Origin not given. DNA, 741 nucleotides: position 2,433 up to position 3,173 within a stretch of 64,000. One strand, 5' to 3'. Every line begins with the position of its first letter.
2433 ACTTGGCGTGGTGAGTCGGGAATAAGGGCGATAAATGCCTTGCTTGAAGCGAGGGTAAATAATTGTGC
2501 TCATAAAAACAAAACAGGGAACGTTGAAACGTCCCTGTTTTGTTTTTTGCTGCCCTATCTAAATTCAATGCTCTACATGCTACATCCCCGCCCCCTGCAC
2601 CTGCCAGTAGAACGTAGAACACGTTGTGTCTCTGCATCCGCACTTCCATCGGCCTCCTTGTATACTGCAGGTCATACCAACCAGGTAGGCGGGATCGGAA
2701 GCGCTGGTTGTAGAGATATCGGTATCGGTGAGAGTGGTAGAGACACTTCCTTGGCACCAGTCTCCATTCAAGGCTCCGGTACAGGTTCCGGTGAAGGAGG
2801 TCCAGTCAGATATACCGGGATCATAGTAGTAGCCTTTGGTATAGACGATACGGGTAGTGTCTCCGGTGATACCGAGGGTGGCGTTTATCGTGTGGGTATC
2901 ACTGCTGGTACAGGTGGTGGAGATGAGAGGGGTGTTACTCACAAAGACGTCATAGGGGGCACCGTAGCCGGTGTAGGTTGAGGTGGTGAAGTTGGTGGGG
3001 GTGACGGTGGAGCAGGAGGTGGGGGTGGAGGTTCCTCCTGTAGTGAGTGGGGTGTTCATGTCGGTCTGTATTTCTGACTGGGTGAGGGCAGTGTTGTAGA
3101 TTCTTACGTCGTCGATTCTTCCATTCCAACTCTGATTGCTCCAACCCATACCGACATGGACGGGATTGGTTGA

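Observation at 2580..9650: ~450-bp, ~97%-identical inverted repeat encodes the C-terminal Cys-rich domain of two otherwise divergent surface proteins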

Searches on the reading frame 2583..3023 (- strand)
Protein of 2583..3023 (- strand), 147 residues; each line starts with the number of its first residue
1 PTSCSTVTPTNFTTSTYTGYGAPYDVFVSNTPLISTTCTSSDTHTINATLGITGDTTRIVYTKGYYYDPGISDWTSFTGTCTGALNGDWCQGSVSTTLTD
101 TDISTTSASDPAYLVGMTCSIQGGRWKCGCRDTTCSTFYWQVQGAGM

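Call 13: find_homologous_proteins(query=window:2583-3023:-, max_evalue=0.001)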
Query seq(147 aa) (147 aa): 8 proteins with E <= 0.001 among 20 candidates.
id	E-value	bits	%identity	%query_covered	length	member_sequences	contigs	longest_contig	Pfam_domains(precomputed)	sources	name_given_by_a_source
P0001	2.5e-60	221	70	99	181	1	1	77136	-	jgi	jgi:hypothetical protein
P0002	3.5e-60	220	66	99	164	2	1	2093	-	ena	-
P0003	9.9e-60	219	63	98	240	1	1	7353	-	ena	-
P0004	3.5e-57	210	62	96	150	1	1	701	-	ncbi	-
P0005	6.1e-57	210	64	93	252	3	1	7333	-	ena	-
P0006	6.8e-57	210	66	99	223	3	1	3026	-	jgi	jgi:hypothetical protein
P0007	2.0e-48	182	68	78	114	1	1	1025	-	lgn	-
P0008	4.6e-11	61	34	97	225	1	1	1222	-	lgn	-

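Call 14: search_solved_structures(query=window:2583-3023:-, max_evalue=1)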
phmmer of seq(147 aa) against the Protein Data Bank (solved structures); distinct sequences matched with E-value up to 1: 1.
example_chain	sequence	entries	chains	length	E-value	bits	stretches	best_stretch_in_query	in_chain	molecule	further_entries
3cea_A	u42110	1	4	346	0.25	14.4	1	52-122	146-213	Myo-inositol 2-dehydrogenase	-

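Call 17: find_encoding_contigs(protein=P0001, flank=10000, max_places=3)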
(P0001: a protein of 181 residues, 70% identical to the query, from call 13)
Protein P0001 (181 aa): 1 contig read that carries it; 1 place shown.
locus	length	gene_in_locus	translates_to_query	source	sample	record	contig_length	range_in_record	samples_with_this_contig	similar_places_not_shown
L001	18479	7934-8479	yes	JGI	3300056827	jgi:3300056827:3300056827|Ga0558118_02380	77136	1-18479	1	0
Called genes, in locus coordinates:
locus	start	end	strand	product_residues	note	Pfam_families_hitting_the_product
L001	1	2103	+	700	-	?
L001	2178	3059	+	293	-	PF13385:Laminin_G_3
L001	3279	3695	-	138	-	-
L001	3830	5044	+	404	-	PF07953:Toxin_R_bind_N (faint), PF13385:Laminin_G_3, PF02210:Laminin_G_2 (faint), PF02973:Sialidase (faint), PF13385:Laminin_G_3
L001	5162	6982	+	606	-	-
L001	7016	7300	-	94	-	-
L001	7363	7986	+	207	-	-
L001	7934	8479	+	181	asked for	-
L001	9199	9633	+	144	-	PF01850:PIN (weak), PF13470:PIN_3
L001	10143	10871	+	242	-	-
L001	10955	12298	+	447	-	-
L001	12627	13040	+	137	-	PF21799:MurD-like_N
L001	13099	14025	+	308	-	PF08245:Mur_ligase_M, PF02875:Mur_ligase_C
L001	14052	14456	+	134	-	-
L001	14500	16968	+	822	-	PF11832:DUF3352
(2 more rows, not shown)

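Call 21: find_related_loci(query=A2, collection=genome_contigs, flank=10000)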
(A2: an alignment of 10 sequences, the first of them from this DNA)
Query A2 (147 aa) in genome_contigs; peptide patterns used: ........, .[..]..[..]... (x = any residue, [..] = any of these).
61 stretches matched a pattern; 36 encode a relative of the query (tblastn E <= 1e-3); 35 distinct loci.
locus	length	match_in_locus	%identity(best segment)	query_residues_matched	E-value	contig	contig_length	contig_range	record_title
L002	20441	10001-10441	82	1-147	2e-81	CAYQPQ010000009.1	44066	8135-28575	MAG TPA_asm: uncultured Bdellovibrionales bacterium isolate SRP278252_co1_435 genome assembly, contig: NODE_1155_length_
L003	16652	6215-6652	82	2-147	1e-79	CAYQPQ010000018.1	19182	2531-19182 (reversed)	MAG TPA_asm: uncultured Bdellovibrionales bacterium isolate SRP278252_co1_435 genome assembly, contig: NODE_4812_length_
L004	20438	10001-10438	82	2-147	2e-79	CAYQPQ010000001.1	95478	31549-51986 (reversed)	MAG TPA_asm: uncultured Bdellovibrionales bacterium isolate SRP278252_co1_435 genome assembly, contig: NODE_232_length_9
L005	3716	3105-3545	80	1-147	2e-78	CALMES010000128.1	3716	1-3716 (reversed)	MAG TPA_asm: uncultured Candidatus Peregrinibacteria bacterium isolate SRR5676444_bin.3_CONCOCT_v1.1_MAG genome assembly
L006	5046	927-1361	68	3-147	4e-68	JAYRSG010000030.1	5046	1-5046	MAG: Candidatus Moraniibacteriota bacterium isolate XM1_ASGE3bin.7 k141_159226, whole genome shotgun sequence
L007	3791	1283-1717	67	3-147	1e-66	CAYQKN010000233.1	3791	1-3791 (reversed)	MAG TPA_asm: uncultured Burkholderiales bacterium isolate SRP170004_co1_226 genome assembly, contig: NODE_40970_length_3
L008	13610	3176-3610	68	3-147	8e-66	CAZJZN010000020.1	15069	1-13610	MAG TPA_asm: uncultured Bdellovibrionales bacterium isolate SRP286056_co1_430 genome assembly, contig: NODE_4878_length_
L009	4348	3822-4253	67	4-147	9e-66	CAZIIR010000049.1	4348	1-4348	MAG TPA_asm: uncultured Candidatus Saccharibacteria bacterium isolate SRP286056_co2_287 genome assembly, contig: NODE_35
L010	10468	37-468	69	2-147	8e-63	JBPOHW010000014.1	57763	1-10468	MAG: Candidatus Moraniibacteriota bacterium isolate MAG_322 c_000000394499, whole genome shotgun sequence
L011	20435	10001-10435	67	1-147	5e-62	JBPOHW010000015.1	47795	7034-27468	MAG: Candidatus Moraniibacteriota bacterium isolate MAG_322 c_000000394496, whole genome shotgun sequence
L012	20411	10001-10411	64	11-147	5e-59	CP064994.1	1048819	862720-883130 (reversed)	MAG: Candidatus Moraniibacteriota bacterium isolate Hirt_18-Q3-R61-65_MAXAC.378_cln chromosome, complete genome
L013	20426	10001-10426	60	2-146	5e-58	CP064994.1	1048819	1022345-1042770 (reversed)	MAG: Candidatus Moraniibacteriota bacterium isolate Hirt_18-Q3-R61-65_MAXAC.378_cln chromosome, complete genome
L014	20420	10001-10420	60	4-146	3e-57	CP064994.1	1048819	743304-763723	MAG: Candidatus Moraniibacteriota bacterium isolate Hirt_18-Q3-R61-65_MAXAC.378_cln chromosome, complete genome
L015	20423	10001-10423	59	4-147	7e-57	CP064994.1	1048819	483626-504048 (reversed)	MAG: Candidatus Moraniibacteriota bacterium isolate Hirt_18-Q3-R61-65_MAXAC.378_cln chromosome, complete genome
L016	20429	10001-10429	58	3-145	9e-55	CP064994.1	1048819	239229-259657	MAG: Candidatus Moraniibacteriota bacterium isolate Hirt_18-Q3-R61-65_MAXAC.378_cln chromosome, complete genome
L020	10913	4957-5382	67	4-147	3e-63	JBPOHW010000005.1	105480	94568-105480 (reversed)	MAG: Candidatus Moraniibacteriota bacterium isolate MAG_322 c_000000394488, whole genome shotgun sequence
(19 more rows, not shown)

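Call 25: predict_structure(alignment_id=A2)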
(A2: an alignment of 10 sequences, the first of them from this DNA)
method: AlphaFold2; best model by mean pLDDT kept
length: 147 residues; sequences in the alignment: 10
mean_pLDDT: 54.5   pTM: 0.58
mean pLDDT of the five models: 54.5, 48.1, 43.0, 38.2, 33.8
residues with pLDDT >= 90: 0; 70-90: 24; 50-70: 70; < 50: 53
segments of 3 or more residues with pLDDT < 50: 1-7, 16-32, 118-133, 135-147
pLDDT, mean of each block of 10 residues (from residue 1): 42 53 35 55 64 59 66 70 76 71 58 51 36 43 29
secondary structure, 60 per line:
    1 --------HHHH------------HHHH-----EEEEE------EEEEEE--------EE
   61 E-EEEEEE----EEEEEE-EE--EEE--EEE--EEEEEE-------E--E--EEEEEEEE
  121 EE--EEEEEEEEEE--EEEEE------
elements in order: H9-12 H25-28 E34-38 E45-50 E59-61 E63-68 E73-78 E84-86 E89-91 E94-99 E113-122 E125-134 E137-141

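Call 26: search_protein_representatives(alignment_id=A2)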
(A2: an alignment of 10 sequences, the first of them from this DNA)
Query: 10 sequences, 148 profile positions. Proteins with E-value up to 0.001 (for the whole library): 1067; up to 1e-10: 699; up to 1e-30: 35. The best 150 are listed.
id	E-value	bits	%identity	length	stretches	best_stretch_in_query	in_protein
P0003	1.3e-73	261.9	-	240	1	2-147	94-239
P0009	1.7e-73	261.5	-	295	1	2-147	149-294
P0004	1.5e-72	258.4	-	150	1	2-148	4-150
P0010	4.5e-72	256.9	-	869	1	3-147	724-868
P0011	4.5e-72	256.9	-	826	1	2-148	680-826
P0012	1.5e-71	255.2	-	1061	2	3-148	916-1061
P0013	1.6e-71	255.1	-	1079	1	2-148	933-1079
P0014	4.1e-71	253.8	-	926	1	3-148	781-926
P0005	5.8e-71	253.3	-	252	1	2-148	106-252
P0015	6.2e-71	253.2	-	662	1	3-148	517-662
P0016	1.1e-70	252.4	-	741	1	2-148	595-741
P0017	1.2e-70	252.3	-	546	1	2-147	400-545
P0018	1.3e-70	252.2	-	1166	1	2-147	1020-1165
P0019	3.6e-70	250.7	-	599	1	3-147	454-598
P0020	7.3e-69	246.5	-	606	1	3-147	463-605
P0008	5.1e-49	182.1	-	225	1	1-148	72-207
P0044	1.4e-25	106.0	-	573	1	15-146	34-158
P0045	1.5e-25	106.0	-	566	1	9-146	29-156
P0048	6.7e-25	103.8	-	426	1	3-146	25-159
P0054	2.2e-24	102.2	-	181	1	4-146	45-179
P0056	2.7e-24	101.9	-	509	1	2-147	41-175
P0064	2.4e-23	98.8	-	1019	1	2-146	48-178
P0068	4.2e-23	98.0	-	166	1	3-146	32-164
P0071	8.5e-23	97.0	-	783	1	6-147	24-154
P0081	3.9e-22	94.8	-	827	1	3-146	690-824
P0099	2.0e-21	92.6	-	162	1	4-146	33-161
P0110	6.1e-21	91.0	-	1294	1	12-146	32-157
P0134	2.4e-20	89.1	-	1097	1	5-146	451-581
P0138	3.5e-20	88.5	-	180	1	6-147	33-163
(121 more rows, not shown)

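Call 28: search_protein_families(library=pfam, proteins=[P0044, P0045, P0048, P0056, P0064, P0068, P0071, P0081, P0110, P0134], max_evalue=0.01)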
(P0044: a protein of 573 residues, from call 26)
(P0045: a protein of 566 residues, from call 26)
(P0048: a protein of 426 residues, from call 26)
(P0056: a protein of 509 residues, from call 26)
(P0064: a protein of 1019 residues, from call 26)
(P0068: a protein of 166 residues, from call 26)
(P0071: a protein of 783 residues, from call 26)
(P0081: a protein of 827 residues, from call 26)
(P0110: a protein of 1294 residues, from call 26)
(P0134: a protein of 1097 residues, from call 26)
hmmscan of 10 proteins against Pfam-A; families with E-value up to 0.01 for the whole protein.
P0044 (573 aa): 0 families

P0045 (566 aa): 0 families

P0048 (426 aa): 2 families
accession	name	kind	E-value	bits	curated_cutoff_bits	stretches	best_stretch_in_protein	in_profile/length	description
PF21294.4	Polysacc_lyase_14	-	0.00015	22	27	1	343-393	139-189/215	Polysaccharide lyase 14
PF14099.13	Polysacc_lyase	-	0.00057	20.3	29.9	1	344-414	143-209/210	Polysaccharide lyase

P0056 (509 aa): 1 family
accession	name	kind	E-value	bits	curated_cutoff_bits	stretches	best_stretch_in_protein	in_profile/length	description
PF02156.21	Glyco_hydro_26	-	1.3e-08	35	20.2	1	293-385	142-231/311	Glycosyl hydrolase family 26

P0064 (1019 aa): 3 families
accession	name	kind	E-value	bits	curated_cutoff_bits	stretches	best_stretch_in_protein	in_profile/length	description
PF16586.11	DUF5060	-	3.4e-22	78.9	27.2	1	187-256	1-70/70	Domain of unknown function (DUF5060)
PF13204.13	Apiosidase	-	2e-14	54.4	26.5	1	360-553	66-277/320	Apiosidase-like, catalytic domain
PF12904.13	Collagen_bind_2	-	4.3e-13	49.4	22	1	614-682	18-90/92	Putative collagen-binding domain of a collagenase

P0068 (166 aa): 0 families

P0071 (783 aa): 1 family
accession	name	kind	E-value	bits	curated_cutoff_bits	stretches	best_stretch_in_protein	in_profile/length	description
PF13313.11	DUF4082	-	0.0018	18.7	28.4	0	476-518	64-105/143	Domain of unknown function (DUF4082)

P0081 (827 aa): 3 families
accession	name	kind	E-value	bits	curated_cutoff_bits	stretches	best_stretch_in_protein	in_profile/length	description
PF13290.12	CHB_HEX_C_1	-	2.4e-12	47.1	22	1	48-105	7-67/67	Chitobiase/beta-hexosaminidase C-terminal domain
PF13287.12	Fn3_assoc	-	4e-12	46.5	23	1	57-107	7-58/59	Fn3 associated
PF13229.12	Beta_helix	-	7.8e-09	35.8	25.9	1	410-524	59-158/158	Right handed beta helix region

P0110 (1294 aa): 2 families
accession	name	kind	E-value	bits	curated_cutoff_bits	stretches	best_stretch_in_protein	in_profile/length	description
PF11617.13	Cu-binding_MopE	-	1.9e-70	233.1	27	9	618-648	1-30/30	Putative metal-binding motif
PF09471.16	Peptidase_M64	-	3.2e-12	46.6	26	2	1083-1135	4-56/302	IgA Peptidase M64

P0134 (1097 aa): 3 families
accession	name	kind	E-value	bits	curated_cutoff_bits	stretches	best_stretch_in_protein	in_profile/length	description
PF00722.28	Glyco_hydro_16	-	1.3e-10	41.4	22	1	898-1067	9-160/175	Glycosyl hydrolases family 16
PF16841.11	CBM60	-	5.1e-10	40.1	28.2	1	600-676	1-85/91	Ca-dependent carbohydrate-binding module xylan-binding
PF14099.13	Polysacc_lyase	-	0.005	17.2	29.9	1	109-222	65-178/210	Polysaccharide lyase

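Call 33: find_homologous_proteins(query=A3, max_evalue=0.00001)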
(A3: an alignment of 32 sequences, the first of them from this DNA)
Query A3 (32 sequences) (147 aa, profile of the alignment): 50 proteins with E <= 0.00001 among 926 candidates.
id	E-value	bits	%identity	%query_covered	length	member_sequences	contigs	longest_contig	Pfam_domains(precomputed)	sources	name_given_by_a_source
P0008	1.1e-44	170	34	97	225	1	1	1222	-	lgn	-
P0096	3.7e-43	165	33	88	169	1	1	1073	-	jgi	jgi:hypothetical protein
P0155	4.1e-43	165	36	89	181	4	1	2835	-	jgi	jgi:hypothetical protein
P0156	4.6e-43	164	37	86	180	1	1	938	-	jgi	jgi:hypothetical protein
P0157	1.7e-42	163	34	85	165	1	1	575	-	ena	-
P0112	3.6e-41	158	34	85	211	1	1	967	-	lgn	-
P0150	1.1e-40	157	32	97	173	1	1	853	-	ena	-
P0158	1.4e-40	156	38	85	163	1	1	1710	-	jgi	-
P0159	1.6e-40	156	34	86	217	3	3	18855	-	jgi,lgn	jgi:hypothetical protein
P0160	1.7e-40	156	28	86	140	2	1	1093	-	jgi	jgi:hypothetical protein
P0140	1.9e-40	156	36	86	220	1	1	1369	PF14099.14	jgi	jgi:hypothetical protein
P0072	2.3e-40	156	39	99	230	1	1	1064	-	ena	-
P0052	2.9e-40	155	29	89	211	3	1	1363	-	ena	-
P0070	6.5e-40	154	31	86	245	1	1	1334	PF17957.8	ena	-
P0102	2.3e-38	149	29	89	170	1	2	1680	-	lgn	-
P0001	4.8e-36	142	70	99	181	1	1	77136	-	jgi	jgi:hypothetical protein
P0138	8.8e-35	138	39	97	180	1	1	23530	-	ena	-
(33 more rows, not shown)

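Call 40: predict_structure(alignment_id=A4)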
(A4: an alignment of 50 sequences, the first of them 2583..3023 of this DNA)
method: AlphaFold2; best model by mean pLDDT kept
length: 147 residues; sequences in the alignment: 50
mean_pLDDT: 95.8   pTM: 0.89
mean pLDDT of the five models: 95.8, 95.6, 95.5, 95.5, 94.9
residues with pLDDT >= 90: 141; 70-90: 6; 50-70: 0; < 50: 0
segments of 3 or more residues with pLDDT < 50: none
pLDDT, mean of each block of 10 residues (from residue 1): 97 95 94 97 98 95 96 95 96 97 96 97 94 95 98
secondary structure, 60 per line:
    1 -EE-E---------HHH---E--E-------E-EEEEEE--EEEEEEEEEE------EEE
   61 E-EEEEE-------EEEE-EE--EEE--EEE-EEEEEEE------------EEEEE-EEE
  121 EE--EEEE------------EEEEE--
elements in order: E34-39 E42-51 E58-61 E63-67 E75-78 E84-86 E89-91 E93-99 E112-116 E118-122 E125-128 E141-145

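Call 49: fold_search(model_id=the predicted structure, library=pdb)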
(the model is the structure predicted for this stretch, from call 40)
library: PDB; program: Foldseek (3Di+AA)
matches with E <= 10: 1361; with E <= 0.001: 0
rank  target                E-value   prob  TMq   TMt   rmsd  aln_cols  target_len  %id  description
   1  1xzw_B                7.2e-03  0.89  0.29  0.11  11.2       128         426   12  Sweet potato purple acid phosphatase/phosphate complex (released 2004-12-14)
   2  7qf7_A                8.5e-03  0.97  0.33  0.37   8.1       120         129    7  Orthorhombic crystal structure of PTG CBM21 in complex with beta-cyclodextrin (released 2022-11-02)
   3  5t9a_A                9.0e-03  0.69  0.27  0.07   9.6       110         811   15  Crystal structure of BuGH2Cwt (released 2017-09-13)
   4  5t9g_A                1.0e-02  0.77  0.27  0.07   8.7       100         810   16  Crystal structure of BuGH2Cwt in complex with Galactoisofagomine (released 2017-09-13)
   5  6rqm_A                1.2e-02  0.85  0.29  0.35   7.1       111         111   13  A blocking anti-CTLA-4 Nanobody (KN044) complexed with CTLA-4 (released 2020-07-08)
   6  1xzw_A                1.3e-02  0.93  0.32  0.12  10.9       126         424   10  Sweet potato purple acid phosphatase/phosphate complex (released 2004-12-14)
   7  7spo_C                1.3e-02  0.84  0.28  0.33   8.7       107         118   16  Crystal structure of the SARS-CoV-2 receptor binding domain in complex with VNAR 3B4 (released 2022-01-05)
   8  5t9a_B                1.7e-02  0.75  0.30  0.08   8.4       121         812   15  Crystal structure of BuGH2Cwt (released 2017-09-13)
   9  5t9g_B                1.7e-02  0.66  0.28  0.07   8.8       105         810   16  Crystal structure of BuGH2Cwt in complex with Galactoisofagomine (released 2017-09-13)
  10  9djw_n                1.7e-02  0.80  0.27  0.33   7.2        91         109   15  X-ray crystal structure of TNFa-VNAR D1 complex (released 2025-09-10)
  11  7spp_C                1.9e-02  0.89  0.31  0.38   7.6       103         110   14  Crystal structure of the SARS-CoV-2 receptor binding domain in complex with VNAR 2C02 (released 2022-01-05)
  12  7qfa_A                2.1e-02  0.90  0.32  0.35   8.2       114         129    7  Monoclinic crystal structure of PTG CBM21 in complex with beta-cyclodextrin (released 2022-11-02)
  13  6x04_B                2.2e-02  0.75  0.28  0.33   7.0       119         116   13  Nup133 (aa55-481) from S. cerevisiae bound by VHH-SAN5 (released 2020-12-09)
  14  7qfa_B                2.3e-02  0.92  0.33  0.37   8.0       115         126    6  Monoclinic crystal structure of PTG CBM21 in complex with beta-cyclodextrin (released 2022-11-02)
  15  3aqy_A                2.4e-02  0.47  0.23  0.29  10.5       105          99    8  Crystal structure of Plodia interpunctella beta-GRP/GNBP3 N-terminal domain (released 2011-06-22)
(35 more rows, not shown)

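Call 55: search_protein_families(library=pfam, proteins=[window:2583-3023:-], max_evalue=10)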
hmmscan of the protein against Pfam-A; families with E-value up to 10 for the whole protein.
seq(147 aa): 0 families

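Call 58: search_protein_families(library=pfam, proteins=[L002:7790-10441:+, L003:4091-6652:+, L004:8579-10438:+, L008:770-3610:+, L009:825-4253:+, L011:8603-10435:+, L012:8411-10411:+, L013:7937-10429:+, L014:8876-10423:+, L020:1897-5382:+], max_evalue=0.001)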
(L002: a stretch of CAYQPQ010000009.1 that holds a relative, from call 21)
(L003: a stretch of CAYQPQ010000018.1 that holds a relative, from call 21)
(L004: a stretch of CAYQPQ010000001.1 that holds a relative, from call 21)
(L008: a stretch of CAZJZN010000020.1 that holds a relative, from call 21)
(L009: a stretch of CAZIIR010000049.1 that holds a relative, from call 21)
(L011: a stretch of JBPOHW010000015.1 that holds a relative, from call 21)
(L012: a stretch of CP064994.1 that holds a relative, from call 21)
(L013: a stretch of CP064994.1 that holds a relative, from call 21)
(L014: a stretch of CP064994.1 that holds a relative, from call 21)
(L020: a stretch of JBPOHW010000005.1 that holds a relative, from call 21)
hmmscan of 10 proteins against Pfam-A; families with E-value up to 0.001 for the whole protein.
L002:7790-10441:+ (884 aa): 2 families
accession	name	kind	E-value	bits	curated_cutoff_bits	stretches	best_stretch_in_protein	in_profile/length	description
PF00041.27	fn3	-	1e-05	26.1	25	1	406-491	4-81/84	Fibronectin type III domain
PF22585.3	Sialidase-like_CBM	-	7.7e-05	23.1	27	1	595-684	34-118/156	Sialidase-like, CBM domain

L003:4091-6652:+ (854 aa): 1 family
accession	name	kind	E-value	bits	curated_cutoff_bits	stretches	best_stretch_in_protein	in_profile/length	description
PF00041.27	fn3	-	3.3e-07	30.8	25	1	613-700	2-83/84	Fibronectin type III domain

L004:8579-10438:+ (620 aa): 1 family
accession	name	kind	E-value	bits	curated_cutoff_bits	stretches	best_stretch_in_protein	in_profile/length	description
PF00041.27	fn3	-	1.4e-08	35.3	25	1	379-464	2-81/84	Fibronectin type III domain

L008:770-3610:+ (947 aa): 3 families
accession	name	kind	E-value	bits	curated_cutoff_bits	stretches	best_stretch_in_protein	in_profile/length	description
PF13385.13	Laminin_G_3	-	6.4e-34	117.7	27.6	1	631-788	1-151/151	Concanavalin A-like lectin/glucanases superfamily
PF00041.27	fn3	-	2.1e-18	66.8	25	2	392-474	5-81/84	Fibronectin type III domain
PF25788.1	Ig_Rha78A_N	-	4.8e-05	24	27.4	0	497-577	15-101/105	Rha78A-like, N-terminal immunoglobulin domain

L009:825-4253:+ (1143 aa): 3 families
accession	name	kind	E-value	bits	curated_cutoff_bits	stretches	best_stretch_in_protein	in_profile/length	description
PF17957.7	Big_7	-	4.3e-15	56.5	24.1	1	309-375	3-70/70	Bacterial Ig domain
PF00041.27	fn3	-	2.6e-07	31.2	25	1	692-777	2-81/84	Fibronectin type III domain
PF19077.6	Big_13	-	0.00039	21.3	27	1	322-394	27-100/102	Bacterial Ig-like domain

L011:8603-10435:+ (611 aa): 1 family
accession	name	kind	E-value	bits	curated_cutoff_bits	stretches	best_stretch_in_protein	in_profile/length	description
PF00041.27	fn3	-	2.5e-10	40.8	25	1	373-458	2-81/84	Fibronectin type III domain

L012:8411-10411:+ (667 aa): 0 families

L013:7937-10429:+ (831 aa): 2 families
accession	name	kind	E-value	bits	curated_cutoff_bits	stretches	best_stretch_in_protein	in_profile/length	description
PF19077.6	Big_13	-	3.5e-08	34.3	27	1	499-586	26-101/102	Bacterial Ig-like domain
PF16893.11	fn3_2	-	0.00014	22.4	27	0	435-469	50-84/89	Fibronectin type III domain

L014:8876-10423:+ (516 aa): 0 families

L020:1897-5382:+ (1162 aa): 2 families
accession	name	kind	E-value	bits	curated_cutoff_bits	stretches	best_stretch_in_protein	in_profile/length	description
PF00041.27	fn3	-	2.8e-08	34.3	25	1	465-553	5-82/84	Fibronectin type III domain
PF16656.11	Pur_ac_phosph_N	-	0.00026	21.9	30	1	467-556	7-93/93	Purple acid Phosphatase, N-terminal domain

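Call 63: search_solved_structures(query=A3, max_evalue=10)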
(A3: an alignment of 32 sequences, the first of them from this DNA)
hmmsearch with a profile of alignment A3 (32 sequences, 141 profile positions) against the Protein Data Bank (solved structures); distinct sequences matched with E-value up to 10: 0.
